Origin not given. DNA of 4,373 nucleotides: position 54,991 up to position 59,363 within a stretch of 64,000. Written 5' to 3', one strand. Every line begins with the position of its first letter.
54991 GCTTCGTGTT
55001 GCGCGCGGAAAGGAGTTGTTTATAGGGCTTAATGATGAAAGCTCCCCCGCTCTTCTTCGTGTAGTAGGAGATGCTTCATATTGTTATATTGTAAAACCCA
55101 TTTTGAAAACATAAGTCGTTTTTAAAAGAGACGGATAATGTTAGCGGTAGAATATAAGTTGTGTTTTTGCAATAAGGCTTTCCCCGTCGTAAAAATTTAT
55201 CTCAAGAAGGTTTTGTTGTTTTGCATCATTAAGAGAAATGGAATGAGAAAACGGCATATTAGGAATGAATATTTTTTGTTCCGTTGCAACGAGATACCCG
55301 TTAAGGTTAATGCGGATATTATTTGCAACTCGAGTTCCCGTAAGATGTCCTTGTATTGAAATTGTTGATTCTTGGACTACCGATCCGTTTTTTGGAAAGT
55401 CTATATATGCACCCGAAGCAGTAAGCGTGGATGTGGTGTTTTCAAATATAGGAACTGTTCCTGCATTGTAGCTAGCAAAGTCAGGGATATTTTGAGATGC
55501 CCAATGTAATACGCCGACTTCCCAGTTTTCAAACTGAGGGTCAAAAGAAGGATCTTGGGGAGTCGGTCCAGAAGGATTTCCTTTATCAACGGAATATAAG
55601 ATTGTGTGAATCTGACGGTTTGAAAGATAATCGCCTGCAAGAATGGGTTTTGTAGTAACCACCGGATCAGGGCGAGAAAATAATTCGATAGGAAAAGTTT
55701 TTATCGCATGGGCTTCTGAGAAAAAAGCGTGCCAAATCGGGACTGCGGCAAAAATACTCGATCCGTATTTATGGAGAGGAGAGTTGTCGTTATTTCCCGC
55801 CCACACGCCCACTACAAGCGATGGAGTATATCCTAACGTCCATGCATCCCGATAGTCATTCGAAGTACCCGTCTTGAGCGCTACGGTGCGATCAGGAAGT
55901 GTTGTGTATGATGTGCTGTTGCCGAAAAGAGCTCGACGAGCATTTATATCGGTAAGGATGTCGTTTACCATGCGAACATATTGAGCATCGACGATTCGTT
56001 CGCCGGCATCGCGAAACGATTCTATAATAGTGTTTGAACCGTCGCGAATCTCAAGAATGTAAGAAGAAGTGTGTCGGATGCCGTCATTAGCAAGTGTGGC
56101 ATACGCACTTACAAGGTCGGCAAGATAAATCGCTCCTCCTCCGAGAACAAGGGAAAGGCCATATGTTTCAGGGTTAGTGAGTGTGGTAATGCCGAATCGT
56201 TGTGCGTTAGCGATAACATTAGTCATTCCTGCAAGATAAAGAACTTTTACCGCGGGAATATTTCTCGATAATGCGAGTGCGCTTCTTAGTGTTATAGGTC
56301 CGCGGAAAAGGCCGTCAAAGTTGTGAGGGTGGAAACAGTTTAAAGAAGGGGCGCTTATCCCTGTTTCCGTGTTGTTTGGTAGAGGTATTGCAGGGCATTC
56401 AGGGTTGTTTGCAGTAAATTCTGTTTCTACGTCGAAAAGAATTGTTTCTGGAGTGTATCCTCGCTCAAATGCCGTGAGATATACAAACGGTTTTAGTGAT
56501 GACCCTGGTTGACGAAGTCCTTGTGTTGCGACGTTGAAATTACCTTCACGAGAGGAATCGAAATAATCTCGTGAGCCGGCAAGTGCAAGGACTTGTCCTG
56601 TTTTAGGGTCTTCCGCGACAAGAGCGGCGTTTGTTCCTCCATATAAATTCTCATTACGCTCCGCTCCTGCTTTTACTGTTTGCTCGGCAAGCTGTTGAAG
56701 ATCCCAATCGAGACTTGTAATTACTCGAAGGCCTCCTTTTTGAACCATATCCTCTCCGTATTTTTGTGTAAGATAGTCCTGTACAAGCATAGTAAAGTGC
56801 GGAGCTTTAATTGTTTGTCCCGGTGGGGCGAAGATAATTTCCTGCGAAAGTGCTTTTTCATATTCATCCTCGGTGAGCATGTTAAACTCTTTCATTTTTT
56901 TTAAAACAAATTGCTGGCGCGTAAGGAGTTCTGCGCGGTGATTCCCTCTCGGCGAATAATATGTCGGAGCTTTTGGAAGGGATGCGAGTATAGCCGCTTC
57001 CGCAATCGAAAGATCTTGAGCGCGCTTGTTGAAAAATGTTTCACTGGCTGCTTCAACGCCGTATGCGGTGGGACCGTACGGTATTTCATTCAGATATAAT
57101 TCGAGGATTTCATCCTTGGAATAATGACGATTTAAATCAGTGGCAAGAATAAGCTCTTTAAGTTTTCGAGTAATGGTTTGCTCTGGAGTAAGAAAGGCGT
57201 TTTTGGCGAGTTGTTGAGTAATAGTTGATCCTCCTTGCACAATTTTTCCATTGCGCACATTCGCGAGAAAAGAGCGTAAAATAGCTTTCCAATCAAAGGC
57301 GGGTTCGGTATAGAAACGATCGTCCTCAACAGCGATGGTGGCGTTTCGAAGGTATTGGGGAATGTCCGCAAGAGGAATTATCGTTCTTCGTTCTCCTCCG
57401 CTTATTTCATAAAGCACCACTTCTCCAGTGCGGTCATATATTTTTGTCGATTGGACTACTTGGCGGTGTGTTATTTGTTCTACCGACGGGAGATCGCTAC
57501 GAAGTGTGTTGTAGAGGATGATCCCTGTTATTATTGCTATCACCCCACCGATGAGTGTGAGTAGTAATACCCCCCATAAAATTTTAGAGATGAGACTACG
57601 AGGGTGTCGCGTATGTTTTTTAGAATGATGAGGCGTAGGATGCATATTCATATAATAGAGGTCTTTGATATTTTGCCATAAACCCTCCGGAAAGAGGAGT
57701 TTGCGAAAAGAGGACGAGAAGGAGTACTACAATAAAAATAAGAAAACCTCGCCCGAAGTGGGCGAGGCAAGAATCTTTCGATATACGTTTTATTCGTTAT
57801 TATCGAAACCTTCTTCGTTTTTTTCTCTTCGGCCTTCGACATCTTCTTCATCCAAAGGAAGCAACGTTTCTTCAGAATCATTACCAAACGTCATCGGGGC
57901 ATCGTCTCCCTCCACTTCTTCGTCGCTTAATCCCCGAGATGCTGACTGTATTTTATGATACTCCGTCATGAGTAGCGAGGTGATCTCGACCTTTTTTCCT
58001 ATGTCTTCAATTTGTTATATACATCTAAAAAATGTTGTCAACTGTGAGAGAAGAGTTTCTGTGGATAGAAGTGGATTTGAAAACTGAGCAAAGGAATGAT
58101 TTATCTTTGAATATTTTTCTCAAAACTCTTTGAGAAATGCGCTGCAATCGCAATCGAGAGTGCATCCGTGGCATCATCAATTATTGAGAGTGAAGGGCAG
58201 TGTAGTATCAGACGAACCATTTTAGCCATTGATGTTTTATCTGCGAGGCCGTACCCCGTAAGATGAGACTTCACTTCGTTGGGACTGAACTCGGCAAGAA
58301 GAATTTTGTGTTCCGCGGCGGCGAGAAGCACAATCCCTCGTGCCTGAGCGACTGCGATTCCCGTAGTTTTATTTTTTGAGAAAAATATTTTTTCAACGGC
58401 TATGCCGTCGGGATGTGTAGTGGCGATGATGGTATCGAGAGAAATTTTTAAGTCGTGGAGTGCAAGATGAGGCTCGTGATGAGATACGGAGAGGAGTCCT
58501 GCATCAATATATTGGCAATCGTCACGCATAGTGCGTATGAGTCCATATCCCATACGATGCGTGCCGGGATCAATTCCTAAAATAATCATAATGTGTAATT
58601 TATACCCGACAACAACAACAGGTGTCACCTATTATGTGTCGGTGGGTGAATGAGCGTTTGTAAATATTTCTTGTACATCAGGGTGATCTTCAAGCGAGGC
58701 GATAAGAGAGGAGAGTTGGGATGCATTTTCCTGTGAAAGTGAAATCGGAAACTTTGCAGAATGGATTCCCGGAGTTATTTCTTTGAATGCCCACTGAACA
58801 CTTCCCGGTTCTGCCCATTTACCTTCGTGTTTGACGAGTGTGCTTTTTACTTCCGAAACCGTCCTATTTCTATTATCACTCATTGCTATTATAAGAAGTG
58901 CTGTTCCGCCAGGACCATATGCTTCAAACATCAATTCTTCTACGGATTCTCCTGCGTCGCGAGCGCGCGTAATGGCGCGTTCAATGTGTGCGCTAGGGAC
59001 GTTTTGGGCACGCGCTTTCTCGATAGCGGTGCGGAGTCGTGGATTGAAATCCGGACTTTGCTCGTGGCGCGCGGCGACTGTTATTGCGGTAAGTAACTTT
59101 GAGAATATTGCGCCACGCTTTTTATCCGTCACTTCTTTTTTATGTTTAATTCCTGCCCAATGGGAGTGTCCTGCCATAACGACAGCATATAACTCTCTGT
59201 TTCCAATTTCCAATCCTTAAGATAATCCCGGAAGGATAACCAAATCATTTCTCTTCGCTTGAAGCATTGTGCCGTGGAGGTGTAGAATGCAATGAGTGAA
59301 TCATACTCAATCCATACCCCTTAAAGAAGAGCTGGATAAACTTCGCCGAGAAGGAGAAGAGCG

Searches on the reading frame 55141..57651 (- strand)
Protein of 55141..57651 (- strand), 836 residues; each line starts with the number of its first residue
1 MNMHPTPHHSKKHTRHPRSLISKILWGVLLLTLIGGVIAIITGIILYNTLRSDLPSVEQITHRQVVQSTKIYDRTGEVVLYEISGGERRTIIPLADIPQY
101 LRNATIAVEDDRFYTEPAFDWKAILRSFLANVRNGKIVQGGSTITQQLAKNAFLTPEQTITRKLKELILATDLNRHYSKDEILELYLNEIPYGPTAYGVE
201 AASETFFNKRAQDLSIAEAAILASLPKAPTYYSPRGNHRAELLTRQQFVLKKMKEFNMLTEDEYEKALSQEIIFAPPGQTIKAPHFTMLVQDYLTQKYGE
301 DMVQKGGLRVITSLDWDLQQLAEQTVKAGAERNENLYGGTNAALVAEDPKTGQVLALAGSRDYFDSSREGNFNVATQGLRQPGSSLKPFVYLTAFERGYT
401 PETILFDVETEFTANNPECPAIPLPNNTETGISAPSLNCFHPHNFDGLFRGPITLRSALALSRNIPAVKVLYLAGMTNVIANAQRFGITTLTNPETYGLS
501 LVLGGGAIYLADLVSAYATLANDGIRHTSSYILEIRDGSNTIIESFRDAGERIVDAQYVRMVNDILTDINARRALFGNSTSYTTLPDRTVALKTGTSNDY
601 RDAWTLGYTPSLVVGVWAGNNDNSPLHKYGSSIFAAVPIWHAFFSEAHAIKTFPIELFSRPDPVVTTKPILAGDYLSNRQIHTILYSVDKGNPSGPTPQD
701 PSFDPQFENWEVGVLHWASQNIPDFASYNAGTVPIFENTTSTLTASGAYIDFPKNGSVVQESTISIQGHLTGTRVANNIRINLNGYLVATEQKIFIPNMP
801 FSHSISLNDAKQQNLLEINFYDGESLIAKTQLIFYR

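Call 29: search_protein_families(library=pfam, proteins=[window:55141-57651:-], max_evalue=0.0001)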
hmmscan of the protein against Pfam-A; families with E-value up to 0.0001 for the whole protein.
window:55141-57651:- (836 aa): 2 families
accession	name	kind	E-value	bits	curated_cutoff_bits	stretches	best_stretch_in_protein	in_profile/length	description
PF00912.28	Transgly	-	1e-63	214.4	27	1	80-254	5-178/178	Transglycosylase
PF00905.27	Transpeptidase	-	8.4e-19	68.3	22.1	2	343-409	2-70/299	Penicillin binding protein transpeptidase domain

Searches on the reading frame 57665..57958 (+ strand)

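Call 30: search_protein_families(library=pfam, proteins=[window:57665-57958:+], max_evalue=0.0001)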
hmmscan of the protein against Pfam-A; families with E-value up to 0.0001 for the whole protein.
window:57665-57958:+ (97 aa): 0 families

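Call 58: search_protein_families(library=pfam, proteins=[window:57665-57958:+], max_evalue=1)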
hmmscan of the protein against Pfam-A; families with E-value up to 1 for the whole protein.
window:57665-57958:+ (97 aa): 1 family
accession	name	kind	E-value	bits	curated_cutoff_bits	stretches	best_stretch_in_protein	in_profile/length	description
PF09467.15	Yopt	-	0.013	16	25.5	1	23-54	15-46/71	Hypothetical protein Yopt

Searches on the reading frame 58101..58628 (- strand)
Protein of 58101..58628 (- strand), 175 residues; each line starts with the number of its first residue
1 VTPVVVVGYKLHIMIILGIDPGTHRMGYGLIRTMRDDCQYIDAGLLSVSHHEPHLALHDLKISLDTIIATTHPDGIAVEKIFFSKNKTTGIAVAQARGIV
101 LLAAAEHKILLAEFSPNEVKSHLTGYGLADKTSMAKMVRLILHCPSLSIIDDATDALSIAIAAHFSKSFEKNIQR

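Call 30: search_protein_families(library=pfam, proteins=[window:58101-58628:-], max_evalue=0.0001)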
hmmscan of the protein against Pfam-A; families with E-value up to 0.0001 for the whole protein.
window:58101-58628:- (175 aa): 1 family
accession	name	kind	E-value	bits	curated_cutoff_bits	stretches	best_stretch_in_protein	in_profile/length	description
PF02075.23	RuvC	-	9.2e-38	129.9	22.2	1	16-162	1-147/148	Crossover junction endodeoxyribonuclease RuvC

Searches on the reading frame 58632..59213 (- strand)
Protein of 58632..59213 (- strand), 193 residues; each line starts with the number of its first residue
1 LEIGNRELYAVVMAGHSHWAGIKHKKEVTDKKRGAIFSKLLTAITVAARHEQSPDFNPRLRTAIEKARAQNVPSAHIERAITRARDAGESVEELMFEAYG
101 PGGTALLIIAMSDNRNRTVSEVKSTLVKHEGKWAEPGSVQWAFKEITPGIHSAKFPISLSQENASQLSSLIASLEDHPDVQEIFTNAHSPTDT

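Call 30: search_protein_families(library=pfam, proteins=[window:58632-59213:-], max_evalue=0.0001)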
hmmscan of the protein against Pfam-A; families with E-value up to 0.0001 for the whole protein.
window:58632-59213:- (193 aa): 2 families
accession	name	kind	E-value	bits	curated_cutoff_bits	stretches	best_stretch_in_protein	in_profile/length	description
PF20772.2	TACO1_YebC_N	-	4.3e-26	91.6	36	1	17-85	1-71/73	TACO1/YebC protein N-terminal domain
PF01709.26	Transcrip_reg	-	8.2e-24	84.6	27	1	92-145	2-55/160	TACO1/YebC second and third domain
